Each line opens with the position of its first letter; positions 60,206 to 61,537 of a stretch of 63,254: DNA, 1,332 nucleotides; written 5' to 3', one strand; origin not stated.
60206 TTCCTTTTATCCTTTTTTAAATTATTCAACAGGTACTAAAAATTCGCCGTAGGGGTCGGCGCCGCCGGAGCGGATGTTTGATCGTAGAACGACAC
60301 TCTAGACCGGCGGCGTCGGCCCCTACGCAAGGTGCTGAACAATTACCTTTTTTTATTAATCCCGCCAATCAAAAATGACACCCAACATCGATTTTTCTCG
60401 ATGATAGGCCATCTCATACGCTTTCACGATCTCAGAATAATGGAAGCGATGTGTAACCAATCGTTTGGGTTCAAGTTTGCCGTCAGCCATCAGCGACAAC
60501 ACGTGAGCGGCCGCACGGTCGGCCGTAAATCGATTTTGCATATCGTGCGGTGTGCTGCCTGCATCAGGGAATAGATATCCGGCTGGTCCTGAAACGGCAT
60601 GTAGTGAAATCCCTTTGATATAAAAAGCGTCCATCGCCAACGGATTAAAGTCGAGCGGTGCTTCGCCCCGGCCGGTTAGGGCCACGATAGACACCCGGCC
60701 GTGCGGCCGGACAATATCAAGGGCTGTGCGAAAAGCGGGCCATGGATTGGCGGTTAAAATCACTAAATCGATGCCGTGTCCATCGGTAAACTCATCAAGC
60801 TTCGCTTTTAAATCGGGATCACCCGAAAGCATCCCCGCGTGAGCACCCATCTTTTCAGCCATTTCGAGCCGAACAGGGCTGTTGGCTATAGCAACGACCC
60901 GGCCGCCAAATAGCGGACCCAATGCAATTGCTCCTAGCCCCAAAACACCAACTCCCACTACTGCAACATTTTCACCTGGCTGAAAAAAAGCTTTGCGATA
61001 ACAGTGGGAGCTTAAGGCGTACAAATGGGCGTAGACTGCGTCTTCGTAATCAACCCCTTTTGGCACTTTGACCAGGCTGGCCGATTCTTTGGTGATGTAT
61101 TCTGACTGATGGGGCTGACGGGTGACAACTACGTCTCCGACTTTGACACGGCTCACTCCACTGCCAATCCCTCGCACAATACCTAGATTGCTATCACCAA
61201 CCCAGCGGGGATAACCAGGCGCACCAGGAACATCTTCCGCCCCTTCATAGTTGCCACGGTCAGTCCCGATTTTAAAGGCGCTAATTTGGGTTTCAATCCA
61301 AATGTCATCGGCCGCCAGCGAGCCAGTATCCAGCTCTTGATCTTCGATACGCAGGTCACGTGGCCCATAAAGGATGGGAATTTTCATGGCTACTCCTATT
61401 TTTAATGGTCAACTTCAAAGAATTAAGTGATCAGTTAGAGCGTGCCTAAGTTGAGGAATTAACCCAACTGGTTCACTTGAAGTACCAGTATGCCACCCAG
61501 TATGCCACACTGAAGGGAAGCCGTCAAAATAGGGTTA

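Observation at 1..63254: Hyper-abundant 6-bp palindrome CGGCCG, a HIP1-like iterated palindrome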

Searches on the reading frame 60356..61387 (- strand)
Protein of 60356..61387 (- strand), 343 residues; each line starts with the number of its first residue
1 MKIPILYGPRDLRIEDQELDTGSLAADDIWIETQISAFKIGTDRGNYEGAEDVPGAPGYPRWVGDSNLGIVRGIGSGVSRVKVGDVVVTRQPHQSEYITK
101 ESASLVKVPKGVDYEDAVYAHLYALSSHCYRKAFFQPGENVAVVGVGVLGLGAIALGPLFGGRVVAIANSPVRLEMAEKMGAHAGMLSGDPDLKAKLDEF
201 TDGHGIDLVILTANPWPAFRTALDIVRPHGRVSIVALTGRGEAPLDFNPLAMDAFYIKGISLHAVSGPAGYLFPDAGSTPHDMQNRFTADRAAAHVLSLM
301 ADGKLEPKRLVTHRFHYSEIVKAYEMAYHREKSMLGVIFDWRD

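Call 21: find_encoding_contigs(protein=window:60356-61387:-, flank=10000, max_places=6)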
Protein window:60356-61387:- (343 aa): 5 contigs read that carry it; 3 places shown.
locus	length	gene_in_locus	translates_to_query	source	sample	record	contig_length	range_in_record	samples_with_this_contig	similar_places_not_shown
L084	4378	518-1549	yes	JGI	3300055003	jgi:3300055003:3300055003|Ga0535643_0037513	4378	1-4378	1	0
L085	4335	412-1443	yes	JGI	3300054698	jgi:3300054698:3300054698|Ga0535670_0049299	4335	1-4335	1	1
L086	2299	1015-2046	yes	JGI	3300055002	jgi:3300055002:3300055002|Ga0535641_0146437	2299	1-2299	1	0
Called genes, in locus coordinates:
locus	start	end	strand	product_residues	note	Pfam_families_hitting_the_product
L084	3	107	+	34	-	?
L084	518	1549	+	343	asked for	PF00107:ADH_zinc_N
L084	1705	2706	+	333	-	PF04909:Amidohydro_2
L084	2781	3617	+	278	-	PF05721:PhyH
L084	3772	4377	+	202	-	?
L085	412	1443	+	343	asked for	PF00107:ADH_zinc_N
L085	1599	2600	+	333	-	PF04909:Amidohydro_2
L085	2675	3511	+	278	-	PF05721:PhyH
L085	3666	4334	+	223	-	?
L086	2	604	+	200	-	?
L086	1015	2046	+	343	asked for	PF00107:ADH_zinc_N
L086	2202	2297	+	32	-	?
